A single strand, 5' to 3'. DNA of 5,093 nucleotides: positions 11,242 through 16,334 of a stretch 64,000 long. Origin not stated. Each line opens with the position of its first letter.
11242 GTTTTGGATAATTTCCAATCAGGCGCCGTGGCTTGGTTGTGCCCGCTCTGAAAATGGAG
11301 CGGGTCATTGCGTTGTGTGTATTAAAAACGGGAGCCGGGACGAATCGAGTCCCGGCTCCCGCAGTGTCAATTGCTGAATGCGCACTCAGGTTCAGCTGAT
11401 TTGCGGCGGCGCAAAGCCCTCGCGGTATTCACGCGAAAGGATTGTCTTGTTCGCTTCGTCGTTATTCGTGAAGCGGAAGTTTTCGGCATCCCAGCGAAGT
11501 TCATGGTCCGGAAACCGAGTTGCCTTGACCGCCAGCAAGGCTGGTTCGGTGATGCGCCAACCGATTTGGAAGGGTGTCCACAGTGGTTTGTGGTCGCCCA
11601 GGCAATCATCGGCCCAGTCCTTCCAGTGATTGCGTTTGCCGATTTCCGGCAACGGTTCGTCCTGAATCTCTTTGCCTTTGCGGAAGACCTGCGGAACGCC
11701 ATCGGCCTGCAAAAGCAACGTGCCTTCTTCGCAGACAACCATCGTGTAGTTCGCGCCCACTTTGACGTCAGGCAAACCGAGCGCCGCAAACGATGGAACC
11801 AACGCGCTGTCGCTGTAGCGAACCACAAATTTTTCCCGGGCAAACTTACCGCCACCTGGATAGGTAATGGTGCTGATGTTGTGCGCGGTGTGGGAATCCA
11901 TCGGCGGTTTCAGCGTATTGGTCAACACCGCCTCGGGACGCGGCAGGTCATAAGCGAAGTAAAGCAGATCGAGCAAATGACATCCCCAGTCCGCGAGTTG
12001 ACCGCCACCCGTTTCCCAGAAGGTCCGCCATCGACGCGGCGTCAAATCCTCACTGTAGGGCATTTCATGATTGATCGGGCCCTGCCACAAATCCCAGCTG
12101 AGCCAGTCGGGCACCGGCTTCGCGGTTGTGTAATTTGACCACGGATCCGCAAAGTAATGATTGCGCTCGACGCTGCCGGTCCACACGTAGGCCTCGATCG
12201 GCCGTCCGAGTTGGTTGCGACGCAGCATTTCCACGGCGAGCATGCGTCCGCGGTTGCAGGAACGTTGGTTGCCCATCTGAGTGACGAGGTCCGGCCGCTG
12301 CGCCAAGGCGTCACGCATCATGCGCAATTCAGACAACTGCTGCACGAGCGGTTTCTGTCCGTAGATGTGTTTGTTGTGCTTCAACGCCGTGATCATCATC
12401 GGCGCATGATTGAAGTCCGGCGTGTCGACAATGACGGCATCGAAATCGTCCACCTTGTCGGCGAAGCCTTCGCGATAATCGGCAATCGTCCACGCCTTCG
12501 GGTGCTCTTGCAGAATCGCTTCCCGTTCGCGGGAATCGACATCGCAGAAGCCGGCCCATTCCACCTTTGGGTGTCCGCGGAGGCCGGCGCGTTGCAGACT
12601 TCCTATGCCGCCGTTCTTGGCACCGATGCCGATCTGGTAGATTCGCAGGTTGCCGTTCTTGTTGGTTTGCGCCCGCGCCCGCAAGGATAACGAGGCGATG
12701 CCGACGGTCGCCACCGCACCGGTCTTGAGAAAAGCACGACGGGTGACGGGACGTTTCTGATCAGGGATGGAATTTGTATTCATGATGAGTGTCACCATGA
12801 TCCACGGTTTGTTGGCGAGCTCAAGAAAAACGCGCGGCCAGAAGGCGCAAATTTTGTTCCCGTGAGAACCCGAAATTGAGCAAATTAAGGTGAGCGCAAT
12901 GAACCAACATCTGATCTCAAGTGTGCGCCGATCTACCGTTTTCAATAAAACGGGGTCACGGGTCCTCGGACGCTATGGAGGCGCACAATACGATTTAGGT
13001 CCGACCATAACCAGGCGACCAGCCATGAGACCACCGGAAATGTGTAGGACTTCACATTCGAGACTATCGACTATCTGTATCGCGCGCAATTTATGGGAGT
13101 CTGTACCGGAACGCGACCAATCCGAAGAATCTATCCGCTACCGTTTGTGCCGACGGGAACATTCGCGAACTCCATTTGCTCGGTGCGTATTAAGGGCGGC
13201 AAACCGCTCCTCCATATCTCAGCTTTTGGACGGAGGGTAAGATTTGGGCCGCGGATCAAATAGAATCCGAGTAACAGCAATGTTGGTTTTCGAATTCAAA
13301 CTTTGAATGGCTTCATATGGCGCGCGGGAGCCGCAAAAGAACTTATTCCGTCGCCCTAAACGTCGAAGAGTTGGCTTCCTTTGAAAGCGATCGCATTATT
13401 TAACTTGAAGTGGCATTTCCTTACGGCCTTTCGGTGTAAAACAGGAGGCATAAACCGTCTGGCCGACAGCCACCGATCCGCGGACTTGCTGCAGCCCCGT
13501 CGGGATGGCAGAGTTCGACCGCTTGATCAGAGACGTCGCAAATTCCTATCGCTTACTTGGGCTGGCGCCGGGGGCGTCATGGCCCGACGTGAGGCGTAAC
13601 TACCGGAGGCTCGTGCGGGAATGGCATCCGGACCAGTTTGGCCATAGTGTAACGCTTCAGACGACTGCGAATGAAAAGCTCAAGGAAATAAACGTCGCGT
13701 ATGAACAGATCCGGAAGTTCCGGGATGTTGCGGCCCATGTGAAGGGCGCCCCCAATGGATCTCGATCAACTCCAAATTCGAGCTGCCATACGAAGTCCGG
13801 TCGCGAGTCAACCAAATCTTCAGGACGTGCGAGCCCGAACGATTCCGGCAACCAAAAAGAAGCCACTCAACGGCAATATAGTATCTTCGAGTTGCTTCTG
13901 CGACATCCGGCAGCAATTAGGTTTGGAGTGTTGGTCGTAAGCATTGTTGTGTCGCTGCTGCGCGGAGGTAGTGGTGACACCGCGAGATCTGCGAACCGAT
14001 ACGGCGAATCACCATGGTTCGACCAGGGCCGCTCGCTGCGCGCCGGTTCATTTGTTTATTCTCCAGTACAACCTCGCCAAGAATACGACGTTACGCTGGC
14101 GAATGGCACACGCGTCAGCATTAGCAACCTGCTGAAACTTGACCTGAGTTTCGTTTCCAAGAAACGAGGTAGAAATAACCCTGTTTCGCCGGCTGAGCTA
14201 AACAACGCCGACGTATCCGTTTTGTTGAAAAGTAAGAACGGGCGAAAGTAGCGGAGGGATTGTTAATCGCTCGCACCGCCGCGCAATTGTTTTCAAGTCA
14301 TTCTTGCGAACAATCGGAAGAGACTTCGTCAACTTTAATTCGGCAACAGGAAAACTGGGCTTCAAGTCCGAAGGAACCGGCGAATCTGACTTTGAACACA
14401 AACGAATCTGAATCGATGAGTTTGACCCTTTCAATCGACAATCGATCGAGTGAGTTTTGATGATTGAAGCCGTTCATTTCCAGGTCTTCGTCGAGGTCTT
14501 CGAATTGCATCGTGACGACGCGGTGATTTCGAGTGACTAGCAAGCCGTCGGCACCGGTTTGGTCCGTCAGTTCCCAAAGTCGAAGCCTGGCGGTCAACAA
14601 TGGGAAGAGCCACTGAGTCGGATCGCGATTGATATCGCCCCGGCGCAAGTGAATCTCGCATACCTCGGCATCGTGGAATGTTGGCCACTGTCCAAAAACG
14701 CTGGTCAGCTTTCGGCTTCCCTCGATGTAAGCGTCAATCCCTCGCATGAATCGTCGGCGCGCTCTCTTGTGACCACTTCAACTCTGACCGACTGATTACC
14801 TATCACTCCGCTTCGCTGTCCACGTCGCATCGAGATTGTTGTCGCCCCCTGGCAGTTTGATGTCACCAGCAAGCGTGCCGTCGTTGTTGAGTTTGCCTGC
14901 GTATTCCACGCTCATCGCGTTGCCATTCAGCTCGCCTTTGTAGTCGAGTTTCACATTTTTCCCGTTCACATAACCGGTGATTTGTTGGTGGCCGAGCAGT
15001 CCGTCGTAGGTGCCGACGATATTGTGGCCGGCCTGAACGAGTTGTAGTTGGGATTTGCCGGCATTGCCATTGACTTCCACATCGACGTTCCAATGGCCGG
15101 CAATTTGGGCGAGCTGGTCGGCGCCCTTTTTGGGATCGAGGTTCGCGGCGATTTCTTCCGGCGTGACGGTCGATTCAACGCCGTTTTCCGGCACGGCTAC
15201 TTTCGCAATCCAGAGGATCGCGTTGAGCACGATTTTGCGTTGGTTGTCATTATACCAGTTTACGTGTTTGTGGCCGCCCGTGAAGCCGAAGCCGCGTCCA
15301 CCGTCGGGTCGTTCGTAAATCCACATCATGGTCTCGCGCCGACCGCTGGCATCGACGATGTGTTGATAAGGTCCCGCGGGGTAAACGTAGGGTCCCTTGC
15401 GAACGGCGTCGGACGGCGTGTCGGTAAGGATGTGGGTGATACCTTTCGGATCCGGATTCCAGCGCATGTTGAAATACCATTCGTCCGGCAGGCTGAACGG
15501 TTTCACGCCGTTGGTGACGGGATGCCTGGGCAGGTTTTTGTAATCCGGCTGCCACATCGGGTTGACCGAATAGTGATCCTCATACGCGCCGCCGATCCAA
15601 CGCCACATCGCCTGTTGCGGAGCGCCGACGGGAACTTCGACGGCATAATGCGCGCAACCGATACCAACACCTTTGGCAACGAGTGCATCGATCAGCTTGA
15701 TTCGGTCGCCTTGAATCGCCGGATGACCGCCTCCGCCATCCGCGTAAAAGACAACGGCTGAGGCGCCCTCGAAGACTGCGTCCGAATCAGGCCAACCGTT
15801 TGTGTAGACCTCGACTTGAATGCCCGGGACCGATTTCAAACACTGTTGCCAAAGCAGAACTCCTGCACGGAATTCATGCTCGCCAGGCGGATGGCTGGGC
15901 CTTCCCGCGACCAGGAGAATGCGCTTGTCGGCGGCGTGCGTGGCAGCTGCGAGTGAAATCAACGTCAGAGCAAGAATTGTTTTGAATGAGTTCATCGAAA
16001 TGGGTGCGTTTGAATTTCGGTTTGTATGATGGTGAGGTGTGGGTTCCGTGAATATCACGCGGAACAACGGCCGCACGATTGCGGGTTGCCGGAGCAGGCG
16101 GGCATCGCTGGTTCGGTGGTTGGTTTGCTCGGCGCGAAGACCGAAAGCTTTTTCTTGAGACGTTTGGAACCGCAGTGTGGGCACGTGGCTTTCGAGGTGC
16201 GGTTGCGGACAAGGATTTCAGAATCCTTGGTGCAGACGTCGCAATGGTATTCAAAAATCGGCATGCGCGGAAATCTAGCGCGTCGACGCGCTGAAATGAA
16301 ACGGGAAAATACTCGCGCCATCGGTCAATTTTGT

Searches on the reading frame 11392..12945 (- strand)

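Call 36: search_protein_families(library=pfam, proteins=[window:11392-12945:-], max_evalue=0.00001)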
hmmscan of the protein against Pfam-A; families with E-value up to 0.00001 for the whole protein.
window:11392-12945:- (517 aa): 3 families
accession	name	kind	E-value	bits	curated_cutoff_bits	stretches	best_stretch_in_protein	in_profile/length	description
PF01408.29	GFO_IDH_MocA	-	4.3e-10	40.8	24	1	107-221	6-116/120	Oxidoreductase family, NAD-binding Rossmann fold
PF19051.5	GFO_IDH_MocA_C2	-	1.4e-08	35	23.3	1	270-331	40-100/254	Oxidoreductase family, C-terminal alpha/beta domain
PF22725.1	GFO_IDH_MocA_C3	-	2.6e-06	27.9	27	0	293-335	23-65/124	GFO/IDH/MocA C-terminal domain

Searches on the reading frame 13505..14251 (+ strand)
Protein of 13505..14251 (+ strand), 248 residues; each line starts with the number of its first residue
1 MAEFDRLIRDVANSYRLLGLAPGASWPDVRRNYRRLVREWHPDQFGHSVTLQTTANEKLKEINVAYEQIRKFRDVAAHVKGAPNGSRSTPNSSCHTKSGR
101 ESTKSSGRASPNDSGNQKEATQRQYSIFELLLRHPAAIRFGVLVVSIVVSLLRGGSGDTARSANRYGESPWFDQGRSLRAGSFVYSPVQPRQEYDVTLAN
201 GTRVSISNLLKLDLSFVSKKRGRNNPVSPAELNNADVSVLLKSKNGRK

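Call 36: search_protein_families(library=pfam, proteins=[window:13505-14251:+], max_evalue=0.00001)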
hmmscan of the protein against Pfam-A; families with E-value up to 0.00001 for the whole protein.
window:13505-14251:+ (248 aa): 1 family
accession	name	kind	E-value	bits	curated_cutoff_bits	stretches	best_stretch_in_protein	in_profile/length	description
PF00226.36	DnaJ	-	5.8e-10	39.6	27.8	1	14-68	2-52/63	DnaJ domain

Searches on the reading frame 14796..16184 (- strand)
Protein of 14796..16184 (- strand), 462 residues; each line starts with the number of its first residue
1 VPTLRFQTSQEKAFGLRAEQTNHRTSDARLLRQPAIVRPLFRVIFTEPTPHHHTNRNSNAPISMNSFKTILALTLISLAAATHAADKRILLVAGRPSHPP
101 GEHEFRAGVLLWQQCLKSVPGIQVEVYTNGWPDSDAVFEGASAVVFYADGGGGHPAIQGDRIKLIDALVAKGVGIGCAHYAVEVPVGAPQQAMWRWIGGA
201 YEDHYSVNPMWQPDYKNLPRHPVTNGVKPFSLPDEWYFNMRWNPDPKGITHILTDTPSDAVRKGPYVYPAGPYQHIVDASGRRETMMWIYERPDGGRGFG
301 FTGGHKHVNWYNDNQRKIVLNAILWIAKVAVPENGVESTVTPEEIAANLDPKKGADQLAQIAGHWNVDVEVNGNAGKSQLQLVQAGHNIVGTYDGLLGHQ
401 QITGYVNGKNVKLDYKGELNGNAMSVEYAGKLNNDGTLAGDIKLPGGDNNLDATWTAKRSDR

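Call 36: search_protein_families(library=pfam, proteins=[window:14796-16184:-], max_evalue=0.00001)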
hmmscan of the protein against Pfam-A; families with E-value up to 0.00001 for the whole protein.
window:14796-16184:- (462 aa): 1 family
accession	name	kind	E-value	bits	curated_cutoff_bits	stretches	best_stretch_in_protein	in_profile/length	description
PF06283.17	ThuA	-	2e-15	58.1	33.4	1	122-326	32-209/209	Trehalose utilisation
